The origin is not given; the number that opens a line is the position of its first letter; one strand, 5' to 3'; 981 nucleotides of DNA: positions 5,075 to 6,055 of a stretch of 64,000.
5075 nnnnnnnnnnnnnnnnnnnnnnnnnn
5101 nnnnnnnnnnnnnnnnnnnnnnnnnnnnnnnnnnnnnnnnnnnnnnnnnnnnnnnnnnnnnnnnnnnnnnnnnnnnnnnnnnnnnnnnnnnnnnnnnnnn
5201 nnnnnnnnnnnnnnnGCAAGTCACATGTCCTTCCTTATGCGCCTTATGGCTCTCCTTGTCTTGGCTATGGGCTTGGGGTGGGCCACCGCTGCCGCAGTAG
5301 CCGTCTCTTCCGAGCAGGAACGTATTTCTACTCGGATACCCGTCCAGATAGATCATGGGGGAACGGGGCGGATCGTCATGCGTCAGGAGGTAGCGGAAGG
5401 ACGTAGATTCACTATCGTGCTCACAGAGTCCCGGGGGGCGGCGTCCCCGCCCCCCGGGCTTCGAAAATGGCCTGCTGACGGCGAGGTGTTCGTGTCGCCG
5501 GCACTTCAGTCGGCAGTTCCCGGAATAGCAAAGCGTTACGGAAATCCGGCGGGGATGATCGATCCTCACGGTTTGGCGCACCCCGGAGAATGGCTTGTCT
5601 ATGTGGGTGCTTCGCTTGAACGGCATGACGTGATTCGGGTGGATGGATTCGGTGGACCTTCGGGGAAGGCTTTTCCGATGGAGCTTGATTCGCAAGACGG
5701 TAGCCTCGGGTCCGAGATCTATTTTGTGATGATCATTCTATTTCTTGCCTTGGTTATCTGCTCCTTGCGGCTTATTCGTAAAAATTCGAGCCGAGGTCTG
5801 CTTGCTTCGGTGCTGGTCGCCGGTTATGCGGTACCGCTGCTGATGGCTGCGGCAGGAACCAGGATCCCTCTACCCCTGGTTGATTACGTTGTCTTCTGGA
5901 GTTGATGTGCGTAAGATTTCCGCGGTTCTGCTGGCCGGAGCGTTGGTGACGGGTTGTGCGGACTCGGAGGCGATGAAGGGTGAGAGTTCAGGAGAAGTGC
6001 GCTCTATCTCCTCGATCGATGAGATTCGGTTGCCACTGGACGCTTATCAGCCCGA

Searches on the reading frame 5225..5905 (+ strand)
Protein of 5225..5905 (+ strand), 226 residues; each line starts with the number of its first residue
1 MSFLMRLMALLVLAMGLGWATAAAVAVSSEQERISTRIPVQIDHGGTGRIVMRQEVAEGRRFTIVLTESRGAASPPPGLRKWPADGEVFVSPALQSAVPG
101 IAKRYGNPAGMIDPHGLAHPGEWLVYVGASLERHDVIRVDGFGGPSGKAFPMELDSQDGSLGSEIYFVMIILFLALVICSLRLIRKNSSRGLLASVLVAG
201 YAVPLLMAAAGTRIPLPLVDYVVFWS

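Call 3: search_protein_families(library=pfam, proteins=[window:5225-5905:+], max_evalue=0.1)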
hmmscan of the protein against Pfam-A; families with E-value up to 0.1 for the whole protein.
window:5225-5905:+ (226 aa): 0 families

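Call 4: search_protein_families(library=ncbifam, proteins=[window:5225-5905:+], max_evalue=0.1)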
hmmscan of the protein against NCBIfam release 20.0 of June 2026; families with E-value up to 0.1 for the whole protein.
window:5225-5905:+ (226 aa): 1 family
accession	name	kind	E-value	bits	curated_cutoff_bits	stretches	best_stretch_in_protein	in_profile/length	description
NF033207.2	midcut_by_XrtH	subfamily_domain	0.0014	18.7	45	0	6-59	67-120/175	midcut-by-XrtH protein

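Call 10: search_protein_families(library=padloc, proteins=[window:5225-5905:+], max_evalue=0.01)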
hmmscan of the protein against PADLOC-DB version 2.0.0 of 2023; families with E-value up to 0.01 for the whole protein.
window:5225-5905:+ (226 aa): 0 families

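Call 90: search_dna_similar(query=window:5225-5902:+, collection=plasmids, mode=protein, max_evalue=0.001, max_rows=8)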
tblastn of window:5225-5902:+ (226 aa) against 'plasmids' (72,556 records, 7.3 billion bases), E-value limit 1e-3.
Records with a match: 17; places in all: 18; records where one place covers at least 80% of the query: 2.
Best place of each record, by identity: <60% 17.
By first word of the organism name: Streptomyces 17.
By predicted mobility (MOB-suite, as given by PLSDB): non-mobilizable 10; mobilizable 7.
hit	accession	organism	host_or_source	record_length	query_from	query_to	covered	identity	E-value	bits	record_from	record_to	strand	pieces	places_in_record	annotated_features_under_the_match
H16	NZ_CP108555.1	Streptomyces sp. NBC_01207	-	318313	30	216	83%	31.0%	3e-10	67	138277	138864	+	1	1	hypothetical protein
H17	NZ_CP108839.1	Streptomyces sp. NBC_00853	-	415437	30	216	83%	31.0%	3e-10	66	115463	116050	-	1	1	hypothetical protein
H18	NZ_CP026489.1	Streptomyces sp. 604F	sediment,sediment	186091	26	148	54%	39.6%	3e-12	72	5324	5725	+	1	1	hypothetical protein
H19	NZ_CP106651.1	Streptomyces sp. GBA 94-10 4N24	Phakellia ventilabrum,sponge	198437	26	148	54%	39.6%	3e-12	72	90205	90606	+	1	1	hypothetical protein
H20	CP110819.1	Streptomyces sp. GBA 94-10 4N24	pure culture,lab strain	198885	26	148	54%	39.6%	3e-12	72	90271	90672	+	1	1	hypothetical protein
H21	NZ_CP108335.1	Streptomyces virginiae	-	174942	22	176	69%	31.1%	8e-13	74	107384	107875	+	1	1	hypothetical protein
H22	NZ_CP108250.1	Streptomyces sp. NBC_00069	-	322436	22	173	67%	31.7%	1e-13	76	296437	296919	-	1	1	hypothetical protein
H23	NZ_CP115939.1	Streptomyces goshikiensis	microorganism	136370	55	183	57%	35.0%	1e-9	65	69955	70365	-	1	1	hypothetical protein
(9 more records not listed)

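Call 92: get_annotated_region(hit=H16, flank=7000)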
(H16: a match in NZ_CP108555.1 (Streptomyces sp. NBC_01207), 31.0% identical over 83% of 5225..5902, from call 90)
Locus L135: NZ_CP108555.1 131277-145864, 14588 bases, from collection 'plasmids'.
description: Streptomyces sp. NBC_01207 plasmid unnamed1, complete sequence
organism: Streptomyces sp. NBC_01207 (NCBI taxid 2903772)
taxonomy: Bacteria; Actinomycetota; Actinomycetes; Kitasatosporales; Streptomycetaceae; Streptomyces; Streptomyces sp. NBC 01207
host: -; source: -; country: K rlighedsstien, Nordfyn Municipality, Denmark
typing (MOB-suite, as given by PLSDB): non-mobilizable
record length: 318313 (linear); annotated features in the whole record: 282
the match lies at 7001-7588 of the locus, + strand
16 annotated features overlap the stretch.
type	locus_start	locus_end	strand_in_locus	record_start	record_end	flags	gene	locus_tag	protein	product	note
CDS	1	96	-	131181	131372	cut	-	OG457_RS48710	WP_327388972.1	hypothetical protein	-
CDS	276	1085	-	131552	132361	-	-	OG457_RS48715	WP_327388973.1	hypothetical protein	-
CDS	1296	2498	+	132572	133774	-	-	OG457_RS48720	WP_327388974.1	IS110 family transposase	-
CDS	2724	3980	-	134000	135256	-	-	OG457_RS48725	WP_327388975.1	tetratricopeptide repeat protein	-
CDS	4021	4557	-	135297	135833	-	-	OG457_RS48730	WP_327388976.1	hypothetical protein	-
CDS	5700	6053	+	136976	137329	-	-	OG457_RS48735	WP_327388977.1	hypothetical protein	-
CDS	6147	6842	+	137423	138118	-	-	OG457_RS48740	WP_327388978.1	ABC transporter ATP-binding protein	-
CDS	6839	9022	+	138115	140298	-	-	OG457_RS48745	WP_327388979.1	hypothetical protein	-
CDS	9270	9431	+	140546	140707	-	-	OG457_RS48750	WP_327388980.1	hypothetical protein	-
CDS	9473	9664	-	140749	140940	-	-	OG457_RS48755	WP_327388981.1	hypothetical protein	-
CDS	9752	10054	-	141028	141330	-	-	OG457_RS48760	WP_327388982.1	hypothetical protein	-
CDS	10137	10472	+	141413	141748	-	-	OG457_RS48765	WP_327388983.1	hypothetical protein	-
CDS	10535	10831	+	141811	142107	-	-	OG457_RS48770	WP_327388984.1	DUF6233 domain-containing protein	-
CDS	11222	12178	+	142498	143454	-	-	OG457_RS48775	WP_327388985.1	hypothetical protein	-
CDS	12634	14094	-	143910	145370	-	-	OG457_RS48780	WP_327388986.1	UvrD-helicase domain-containing protein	-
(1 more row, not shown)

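Call 93: get_annotated_region(hit=H22, flank=7000)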
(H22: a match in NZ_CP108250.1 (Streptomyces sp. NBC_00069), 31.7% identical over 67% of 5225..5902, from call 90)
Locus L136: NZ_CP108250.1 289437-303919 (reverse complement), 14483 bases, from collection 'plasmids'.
description: Streptomyces sp. NBC_00069 plasmid unnamed1, complete sequence
organism: Streptomyces sp. NBC_00069 (NCBI taxid 2975639)
taxonomy: Bacteria; Actinomycetota; Actinomycetes; Kitasatosporales; Streptomycetaceae; Streptomyces; Streptomyces sp. NBC 00069
host: -; source: -; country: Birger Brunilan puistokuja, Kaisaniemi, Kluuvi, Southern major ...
typing (MOB-suite, as given by PLSDB): non-mobilizable
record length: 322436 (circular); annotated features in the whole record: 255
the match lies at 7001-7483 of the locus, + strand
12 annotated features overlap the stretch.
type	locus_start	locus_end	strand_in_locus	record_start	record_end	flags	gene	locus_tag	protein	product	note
CDS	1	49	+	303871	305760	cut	-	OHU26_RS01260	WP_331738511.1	AAA family ATPase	-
CDS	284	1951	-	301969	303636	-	-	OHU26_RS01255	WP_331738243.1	FG-GAP-like repeat-containing protein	-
CDS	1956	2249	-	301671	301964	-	-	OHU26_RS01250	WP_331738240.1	hypothetical protein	-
CDS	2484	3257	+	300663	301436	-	-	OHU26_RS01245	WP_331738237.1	hypothetical protein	-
CDS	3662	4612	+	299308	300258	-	-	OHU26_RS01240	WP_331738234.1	hypothetical protein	-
CDS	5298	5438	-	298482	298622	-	-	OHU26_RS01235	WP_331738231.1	hypothetical protein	-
CDS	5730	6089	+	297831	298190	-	-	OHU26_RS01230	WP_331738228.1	hypothetical protein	-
CDS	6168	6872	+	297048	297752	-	-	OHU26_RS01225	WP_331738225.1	ABC transporter ATP-binding protein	-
CDS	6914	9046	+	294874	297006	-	-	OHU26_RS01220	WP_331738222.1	hypothetical protein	-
CDS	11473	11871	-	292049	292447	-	-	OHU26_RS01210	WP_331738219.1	hypothetical protein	-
CDS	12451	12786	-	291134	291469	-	-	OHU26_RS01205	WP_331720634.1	hypothetical protein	-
CDS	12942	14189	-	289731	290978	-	-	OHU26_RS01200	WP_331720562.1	helix-turn-helix transcriptional regulator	-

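Call 94: get_annotated_region(hit=H18, flank=7000)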
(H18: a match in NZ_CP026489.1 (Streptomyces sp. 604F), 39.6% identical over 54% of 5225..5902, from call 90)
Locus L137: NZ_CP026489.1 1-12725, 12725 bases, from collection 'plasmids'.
description: Streptomyces sp. 604F plasmid unnamed, complete sequence
organism: Streptomyces sp. 604F (NCBI taxid 1476754)
taxonomy: Bacteria; Actinomycetota; Actinomycetes; Kitasatosporales; Streptomycetaceae; Streptomyces; Streptomyces sp. 604F
host: -; source: sediment,sediment; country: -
typing (MOB-suite, as given by PLSDB): mobilizable; replicon rep_cluster_1982,rep_cluster_43; relaxase MOBP
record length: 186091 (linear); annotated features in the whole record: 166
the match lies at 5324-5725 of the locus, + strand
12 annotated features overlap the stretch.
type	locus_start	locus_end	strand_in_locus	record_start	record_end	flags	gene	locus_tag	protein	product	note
CDS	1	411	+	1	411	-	-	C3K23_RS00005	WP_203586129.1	caspase family protein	GO:0006508 - proteolysis [Evidence IEA]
CDS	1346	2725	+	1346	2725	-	-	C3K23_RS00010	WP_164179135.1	hypothetical protein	-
CDS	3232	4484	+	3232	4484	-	-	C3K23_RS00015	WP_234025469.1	IS3 family transposase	-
CDS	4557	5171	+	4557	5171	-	-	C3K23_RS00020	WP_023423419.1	ABC transporter ATP-binding protein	-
CDS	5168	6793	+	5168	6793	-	-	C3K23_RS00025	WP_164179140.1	hypothetical protein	-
CDS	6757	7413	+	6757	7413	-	-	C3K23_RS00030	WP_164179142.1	hypothetical protein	-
CDS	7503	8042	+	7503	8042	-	-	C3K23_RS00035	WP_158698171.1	hypothetical protein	-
CDS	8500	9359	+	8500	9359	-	-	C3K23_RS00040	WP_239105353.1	IS5 family transposase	-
CDS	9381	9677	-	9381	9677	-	-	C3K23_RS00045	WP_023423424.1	barstar family protein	-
CDS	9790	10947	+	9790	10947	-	-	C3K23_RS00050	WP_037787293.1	IS701 family transposase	-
CDS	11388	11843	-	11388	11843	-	-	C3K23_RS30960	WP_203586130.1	hypothetical protein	-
CDS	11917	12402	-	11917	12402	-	-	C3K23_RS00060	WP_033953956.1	hypothetical protein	-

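Call 96: search_protein_families(library=pfam, proteins=[L135:6839-9019:+, L136:6914-9043:+, L137:5168-6790:+, L137:6757-7410:+, L135:5700-6050:+, L136:5730-6086:+, L135:6147-6839:+], max_evalue=0.1)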
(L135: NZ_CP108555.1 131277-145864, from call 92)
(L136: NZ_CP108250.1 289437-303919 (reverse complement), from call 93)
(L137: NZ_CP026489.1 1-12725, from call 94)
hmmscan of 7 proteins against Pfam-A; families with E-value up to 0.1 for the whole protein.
L135:6839-9019:+ (727 aa): 0 families

L136:6914-9043:+ (710 aa): 2 families
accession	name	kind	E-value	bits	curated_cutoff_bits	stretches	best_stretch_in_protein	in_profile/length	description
PF02687.27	FtsX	-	0.00022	21.7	25.5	1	186-297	2-113/120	FtsX-like permease C-terminal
PF04932.20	Wzy_C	-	0.0097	16.1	31.7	1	317-412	15-105/149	O-Antigen ligase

L137:5168-6790:+ (541 aa): 1 family
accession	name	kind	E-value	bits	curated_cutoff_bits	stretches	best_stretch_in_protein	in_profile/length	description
PF02687.27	FtsX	-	0.0037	17.7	25.5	1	210-319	3-110/120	FtsX-like permease C-terminal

L137:6757-7410:+ (218 aa): 0 families

L135:5700-6050:+ (117 aa): 1 family
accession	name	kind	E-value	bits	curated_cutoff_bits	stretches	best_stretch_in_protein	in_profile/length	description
PF17222.9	Peptidase_C107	-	0.078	12.4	25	1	43-79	170-206/314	Viral cysteine endopeptidase C107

L136:5730-6086:+ (119 aa): 0 families

L135:6147-6839:+ (231 aa): 15 families
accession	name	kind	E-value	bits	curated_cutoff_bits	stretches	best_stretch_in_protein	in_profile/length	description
PF00005.33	ABC_tran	-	1.3e-32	113.7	25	1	23-169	2-136/137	ABC transporter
PF13555.12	AAA_29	-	0.00023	21.3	27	1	31-58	22-49/61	P-loop containing region of AAA domain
PF13401.12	AAA_22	-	0.00047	20.9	27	1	33-136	6-64/130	AAA domain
PF20703.3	nSTAND1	-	0.00086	19.5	27.1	1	23-76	24-60/379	Novel STAND NTPase 1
PF13191.12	AAA_16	-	0.00098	20.1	32.6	1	29-81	19-64/167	AAA ATPase domain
PF03193.22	RsgA_GTPase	-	0.004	17.4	30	1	16-59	91-133/174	RsgA GTPase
PF02463.25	SMC_N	-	0.0044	16.9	40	0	33-52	25-44/220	RecF/RecN/SMC N terminal domain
PF00437.27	T2SSE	-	0.0044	16.2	24.9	1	32-60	142-170/370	Type II/IV secretion system protein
PF01078.27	Mg_chelatase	-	0.016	15.1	20.3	1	17-60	7-50/207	Magnesium chelatase, subunit ChlI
PF00931.28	NB-ARC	-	0.017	14.8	23.5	0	31-52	17-38/248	NB-ARC domain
PF13304.12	AAA_21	-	0.032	14.7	27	0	36-51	3-18/304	AAA domain, putative AbiEii toxin, Type IV TA system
PF01926.29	MMR_HSR1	-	0.044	14.3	21.9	0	35-59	2-25/113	50S ribosome-binding GTPase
PF05783.17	DLIC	-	0.049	12.9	19.7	1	29-61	22-54/471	Dynein light intermediate chain (DLIC)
PF13481.12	AAA_25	-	0.067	13.2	27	0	28-50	29-51/195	AAA domain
PF00006.31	ATP-synt_ab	-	0.084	12.9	29.5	0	27-53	9-35/213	ATP synthase alpha/beta family, nucleotide-binding domain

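Call 97: search_protein_families(library=ncbifam, proteins=[L135:6839-9019:+, L136:6914-9043:+, L137:5168-6790:+, L137:6757-7410:+, L135:5700-6050:+, L136:5730-6086:+, L135:6147-6839:+], max_evalue=0.1)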
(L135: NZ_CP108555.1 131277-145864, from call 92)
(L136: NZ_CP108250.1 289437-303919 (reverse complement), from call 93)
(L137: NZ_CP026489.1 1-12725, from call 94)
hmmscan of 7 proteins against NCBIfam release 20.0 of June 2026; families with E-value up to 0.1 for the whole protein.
L135:6839-9019:+ (727 aa): 0 families

L136:6914-9043:+ (710 aa): 0 families

L137:5168-6790:+ (541 aa): 0 families

L137:6757-7410:+ (218 aa): 1 family
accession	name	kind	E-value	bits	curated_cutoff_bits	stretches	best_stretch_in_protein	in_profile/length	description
NF050118.1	aa3_CtaJ_Mycob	equivalog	0.075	13.4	43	0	187-216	10-39/80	aa3-type cytochrome oxidase subunit CtaJ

L135:5700-6050:+ (117 aa): 0 families

L136:5730-6086:+ (119 aa): 1 family
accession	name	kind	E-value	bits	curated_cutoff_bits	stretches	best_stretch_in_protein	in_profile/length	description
NF004200.0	PRK05653.1-5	equivalog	0.053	13.1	273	1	44-105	12-76/242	3-oxoacyl-ACP reductase FabG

L135:6147-6839:+ (231 aa): 208 families (the best 25 are shown)
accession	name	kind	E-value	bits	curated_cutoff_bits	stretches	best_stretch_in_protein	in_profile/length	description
TIGR02211.1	LolD_lipo_ex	equivalog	4e-55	186.7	307.75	1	20-220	19-220/221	lipoprotein-releasing ABC transporter ATP-binding protein LolD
NF007879.0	PRK10584.1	equivalog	1.9e-50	171.7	336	1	7-221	7-226/228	putative ABC transporter ATP-binding protein YbbA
TIGR02673.1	FtsE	equivalog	8.4e-49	166.1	264.85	1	14-217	11-213/214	cell division ATP-binding protein FtsE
TIGR02982.1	heterocyst_DevA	subfamily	4e-48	163.9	295.8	1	19-219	18-219/220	ABC exporter ATP-binding subunit, DevA family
NF007826.0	PRK10535.1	equivalog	6.1e-47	160.2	966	1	14-224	14-226/648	macrolide ABC transporter ATP-binding protein/permease MacB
NF008639.0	PRK11629.1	equivalog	1.3e-45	155.7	360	1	21-222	25-227/234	lipoprotein-releasing ABC transporter ATP-binding protein LolD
TIGR03864.1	PQQ_ABC_ATP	hypoth_equivalog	5.7e-42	143.8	302.25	1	6-224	1-215/236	ABC transporter, ATP-binding subunit, PQQ-dependent alcohol dehydrogenase system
TIGR03608.1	L_ocin_972_ABC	subfamily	5.7e-42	143.5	254.85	1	11-214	3-206/206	putative bacteriocin export ABC transporter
NF038007.1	ABC_ATP_DarD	equivalog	1.1e-39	136.1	375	1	21-219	20-218/218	darobactin export ABC transporter ATP-binding protein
NF008420.0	PRK11247.1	equivalog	8.6e-39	133.2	395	1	2-219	8-212/257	aliphatic sulfonates ABC transporter ATP-binding protein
TIGR02857.1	CydD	equivalog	5.3e-38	131.3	435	1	5-214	320-529/529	thiol reductant ABC exporter subunit CydD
TIGR02315.1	ABC_phnC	equivalog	7e-38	130.4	266.1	1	9-223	4-228/243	phosphonate ABC transporter ATP-binding protein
NF008421.0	PRK11248.1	equivalog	4.2e-37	128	357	1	7-221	2-211/255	taurine ABC transporter ATP-binding subunit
TIGR03265.1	PhnT2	equivalog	5.2e-37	127.9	457.7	1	6-223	4-217/353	putative 2-aminoethylphosphonate ABC transporter ATP-binding protein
TIGR02314.1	ABC_MetN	equivalog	6.2e-37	127.4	499.7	1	16-223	13-223/343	methionine ABC transporter ATP-binding protein MetN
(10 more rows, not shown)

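Call 99: search_dna_similar(query=L135:6839-9019:+, collection=plasmids, mode=protein, max_evalue=0.00001, max_rows=40)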
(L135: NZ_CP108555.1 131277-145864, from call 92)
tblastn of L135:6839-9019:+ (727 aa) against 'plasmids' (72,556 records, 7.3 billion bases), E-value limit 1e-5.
Records with a match: 17; places in all: 18; records where one place covers at least 80% of the query: 8.
Best place of each record, by identity: >=99% 2; 95-99% 1; <60% 14.
By first word of the organism name: Streptomyces 17.
By predicted mobility (MOB-suite, as given by PLSDB): non-mobilizable 11; mobilizable 6.
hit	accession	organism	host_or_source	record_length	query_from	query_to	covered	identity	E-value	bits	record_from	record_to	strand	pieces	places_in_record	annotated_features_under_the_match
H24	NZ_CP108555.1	Streptomyces sp. NBC_01207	-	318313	1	727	100%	100.0%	0e+0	1087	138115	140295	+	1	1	hypothetical protein | ABC transporter ATP-binding protein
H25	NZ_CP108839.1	Streptomyces sp. NBC_00853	-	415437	1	727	100%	99.5%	0e+0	1081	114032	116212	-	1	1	hypothetical protein | ABC transporter ATP-binding protein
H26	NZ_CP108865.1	Streptomyces virginiae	-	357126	1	727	100%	96.6%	0e+0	1030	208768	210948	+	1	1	hypothetical protein | ABC transporter ATP-binding protein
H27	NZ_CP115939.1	Streptomyces goshikiensis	microorganism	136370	9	727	99%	42.3%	4e-114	387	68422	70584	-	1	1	hypothetical protein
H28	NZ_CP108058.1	Streptomyces goshikiensis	-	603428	9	727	89%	44.4%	2e-59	387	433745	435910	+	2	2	hypothetical protein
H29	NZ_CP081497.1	Streptomyces sp. BHT-5-2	whole organism,plant soil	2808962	9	727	84%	35.7%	3e-22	219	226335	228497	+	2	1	none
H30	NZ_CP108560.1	Streptomyces sp. NBC_01205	-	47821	9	727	89%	32.9%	1e-20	193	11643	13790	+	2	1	hypothetical protein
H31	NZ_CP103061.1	Streptomyces albus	Sigle cell,Mouldy hay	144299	9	669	75%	35.8%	2e-18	188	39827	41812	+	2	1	FtsX-like permease family protein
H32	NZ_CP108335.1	Streptomyces virginiae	-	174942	55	661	83%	29.0%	2e-23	114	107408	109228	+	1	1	hypothetical protein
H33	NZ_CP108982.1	Streptomyces sp. NBC_00727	-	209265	9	678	61%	32.5%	1e-15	151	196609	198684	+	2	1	ABC transporter permease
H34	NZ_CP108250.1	Streptomyces sp. NBC_00069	-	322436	55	661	61%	29.4%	4e-11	136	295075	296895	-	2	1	hypothetical protein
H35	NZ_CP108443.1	Streptomyces sp. NBC_01276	-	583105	52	664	54%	31.4%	6e-8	122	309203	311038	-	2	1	hypothetical protein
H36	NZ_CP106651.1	Streptomyces sp. GBA 94-10 4N24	Phakellia ventilabrum,sponge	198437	52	668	53%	30.8%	2e-14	144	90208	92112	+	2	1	hypothetical protein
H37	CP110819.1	Streptomyces sp. GBA 94-10 4N24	pure culture,lab strain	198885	52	668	53%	30.8%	2e-14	144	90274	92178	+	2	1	hypothetical protein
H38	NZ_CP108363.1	Streptomyces sp. NBC_01343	-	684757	52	278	31%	43.7%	1e-23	115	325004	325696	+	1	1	hypothetical protein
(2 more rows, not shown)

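Call 100: get_annotated_region(hit=H27, flank=3500)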
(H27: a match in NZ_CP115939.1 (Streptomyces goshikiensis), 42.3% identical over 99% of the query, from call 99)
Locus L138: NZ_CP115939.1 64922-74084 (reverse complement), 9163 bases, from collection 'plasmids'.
description: Streptomyces goshikiensis strain CGMCC 4.1796 plasmid punmamed3, complete sequence
organism: Streptomyces goshikiensis (NCBI taxid 1942)
taxonomy: Bacteria; Actinomycetota; Actinomycetes; Kitasatosporales; Streptomycetaceae; Streptomyces; Streptomyces goshikiensis
host: -; source: microorganism; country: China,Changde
typing (MOB-suite, as given by PLSDB): non-mobilizable
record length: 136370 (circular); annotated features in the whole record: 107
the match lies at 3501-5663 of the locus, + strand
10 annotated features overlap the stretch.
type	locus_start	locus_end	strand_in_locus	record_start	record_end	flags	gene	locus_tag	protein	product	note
CDS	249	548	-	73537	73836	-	-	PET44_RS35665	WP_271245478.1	DUF6087 family protein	-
CDS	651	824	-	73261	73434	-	-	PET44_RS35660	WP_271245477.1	hypothetical protein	-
CDS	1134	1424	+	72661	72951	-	-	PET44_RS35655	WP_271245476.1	hypothetical protein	-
CDS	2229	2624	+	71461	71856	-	-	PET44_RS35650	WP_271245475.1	hypothetical protein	-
CDS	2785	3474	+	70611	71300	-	-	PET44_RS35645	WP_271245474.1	ATP-binding cassette domain-containing protein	-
CDS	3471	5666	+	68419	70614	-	-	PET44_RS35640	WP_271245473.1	hypothetical protein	-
CDS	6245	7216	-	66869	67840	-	-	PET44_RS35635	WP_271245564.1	protein-L-isoaspartate(D-aspartate) O-methyltransferase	-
CDS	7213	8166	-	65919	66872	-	tgmB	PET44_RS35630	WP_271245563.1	ATP-grasp ribosomal peptide maturase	-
CDS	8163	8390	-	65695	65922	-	tgmA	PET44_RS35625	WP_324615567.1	putative ATP-grasp-modified RiPP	-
CDS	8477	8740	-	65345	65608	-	-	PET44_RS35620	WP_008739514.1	hypothetical protein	-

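Call 101: get_annotated_region(hit=H29, flank=3500)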
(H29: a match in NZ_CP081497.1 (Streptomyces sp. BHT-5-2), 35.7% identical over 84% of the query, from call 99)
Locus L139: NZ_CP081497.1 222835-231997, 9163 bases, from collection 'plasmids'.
description: Streptomyces sp. BHT-5-2 plasmid p1, complete sequence
organism: Streptomyces sp. BHT-5-2 (NCBI taxid 2866715)
taxonomy: Bacteria; Actinomycetota; Actinomycetes; Kitasatosporales; Streptomycetaceae; Streptomyces; Streptomyces sp. BHT-5-2
host: -; source: whole organism,plant soil; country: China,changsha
typing (MOB-suite, as given by PLSDB): non-mobilizable
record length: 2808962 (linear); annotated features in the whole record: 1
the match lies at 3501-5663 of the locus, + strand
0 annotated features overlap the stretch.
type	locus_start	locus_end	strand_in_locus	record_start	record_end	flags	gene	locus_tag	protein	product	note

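Call 102: get_annotated_region(hit=H30, flank=3500)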
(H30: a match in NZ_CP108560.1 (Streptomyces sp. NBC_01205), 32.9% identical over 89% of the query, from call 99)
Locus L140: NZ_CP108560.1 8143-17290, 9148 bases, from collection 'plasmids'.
description: Streptomyces sp. NBC_01205 plasmid unnamed3, complete sequence
organism: Streptomyces sp. NBC_01205 (NCBI taxid 2903771)
taxonomy: Bacteria; Actinomycetota; Actinomycetes; Kitasatosporales; Streptomycetaceae; Streptomyces; Streptomyces sp. NBC 01205
host: -; source: -; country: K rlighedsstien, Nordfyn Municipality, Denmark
typing (MOB-suite, as given by PLSDB): non-mobilizable
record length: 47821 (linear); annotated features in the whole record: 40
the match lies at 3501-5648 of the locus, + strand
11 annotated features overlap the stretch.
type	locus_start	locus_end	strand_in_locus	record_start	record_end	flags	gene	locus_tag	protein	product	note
CDS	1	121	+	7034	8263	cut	-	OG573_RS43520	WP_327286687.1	IS256 family transposase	-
CDS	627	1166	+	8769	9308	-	-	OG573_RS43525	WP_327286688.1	winged helix-turn-helix domain-containing protein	-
CDS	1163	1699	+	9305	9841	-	-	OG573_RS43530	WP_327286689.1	transposase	-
CDS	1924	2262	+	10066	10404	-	-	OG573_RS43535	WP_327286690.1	hypothetical protein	-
CDS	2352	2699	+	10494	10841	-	-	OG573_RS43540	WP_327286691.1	hypothetical protein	-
CDS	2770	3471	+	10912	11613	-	-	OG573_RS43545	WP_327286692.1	ATP-binding cassette domain-containing protein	-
CDS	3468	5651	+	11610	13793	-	-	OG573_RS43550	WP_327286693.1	hypothetical protein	-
CDS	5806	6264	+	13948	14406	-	-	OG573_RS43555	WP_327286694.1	hypothetical protein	-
CDS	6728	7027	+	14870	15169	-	-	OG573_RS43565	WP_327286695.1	transposase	GO:0006313 - DNA transposition [Evidence IEA]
CDS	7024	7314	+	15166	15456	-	-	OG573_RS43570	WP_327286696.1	IS3 family transposase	-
CDS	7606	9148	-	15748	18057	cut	-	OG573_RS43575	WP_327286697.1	FtsX-like permease family protein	-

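Call 103: get_annotated_region(hit=H31, flank=3500)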
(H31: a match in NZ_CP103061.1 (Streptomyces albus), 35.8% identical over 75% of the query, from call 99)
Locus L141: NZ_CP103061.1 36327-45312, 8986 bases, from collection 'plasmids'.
description: Streptomyces albus strain DSM 40763 plasmid unnamed, complete sequence
organism: Streptomyces albus (NCBI taxid 1888)
taxonomy: Bacteria; Actinomycetota; Actinomycetes; Kitasatosporales; Streptomycetaceae; Streptomyces; Streptomyces albus
host: -; source: Sigle cell,Mouldy hay; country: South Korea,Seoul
typing (MOB-suite, as given by PLSDB): non-mobilizable; replicon rep_cluster_1910
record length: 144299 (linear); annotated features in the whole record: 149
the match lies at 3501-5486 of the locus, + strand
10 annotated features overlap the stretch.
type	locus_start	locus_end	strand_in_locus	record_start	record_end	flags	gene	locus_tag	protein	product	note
CDS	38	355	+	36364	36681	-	-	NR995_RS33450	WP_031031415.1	hypothetical protein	-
CDS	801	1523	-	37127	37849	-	-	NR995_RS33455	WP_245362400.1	endonuclease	-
CDS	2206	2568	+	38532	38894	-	-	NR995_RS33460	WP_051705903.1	hypothetical protein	-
CDS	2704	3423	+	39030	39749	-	-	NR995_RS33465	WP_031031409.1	ABC transporter ATP-binding protein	-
CDS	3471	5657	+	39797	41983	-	-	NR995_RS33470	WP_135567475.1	FtsX-like permease family protein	-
CDS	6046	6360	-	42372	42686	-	cas2e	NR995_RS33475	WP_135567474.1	type I-E CRISPR-associated endoribonuclease Cas2e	GO:0043571 - maintenance of CRISPR repeat elements [Evidence IEA]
CDS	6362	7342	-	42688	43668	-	cas1e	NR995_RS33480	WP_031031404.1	type I-E CRISPR-associated endonuclease Cas1e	GO:0051607 - defense response to virus [Evidence IEA]; GO:0043571 - maintenance of CRISPR repeat elements [Evidence IEA]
CDS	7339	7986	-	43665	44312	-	cas6e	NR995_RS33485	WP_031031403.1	type I-E CRISPR-associated protein Cas6/Cse3/CasE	GO:0043571 - maintenance of CRISPR repeat elements [Evidence IEA]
CDS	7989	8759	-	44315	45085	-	cas5e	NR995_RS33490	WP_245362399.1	type I-E CRISPR-associated protein Cas5/CasD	GO:0043571 - maintenance of CRISPR repeat elements [Evidence IEA]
CDS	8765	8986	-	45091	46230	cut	cas7e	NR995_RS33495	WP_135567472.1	type I-E CRISPR-associated protein Cas7/Cse4/CasC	GO:0043571 - maintenance of CRISPR repeat elements [Evidence IEA]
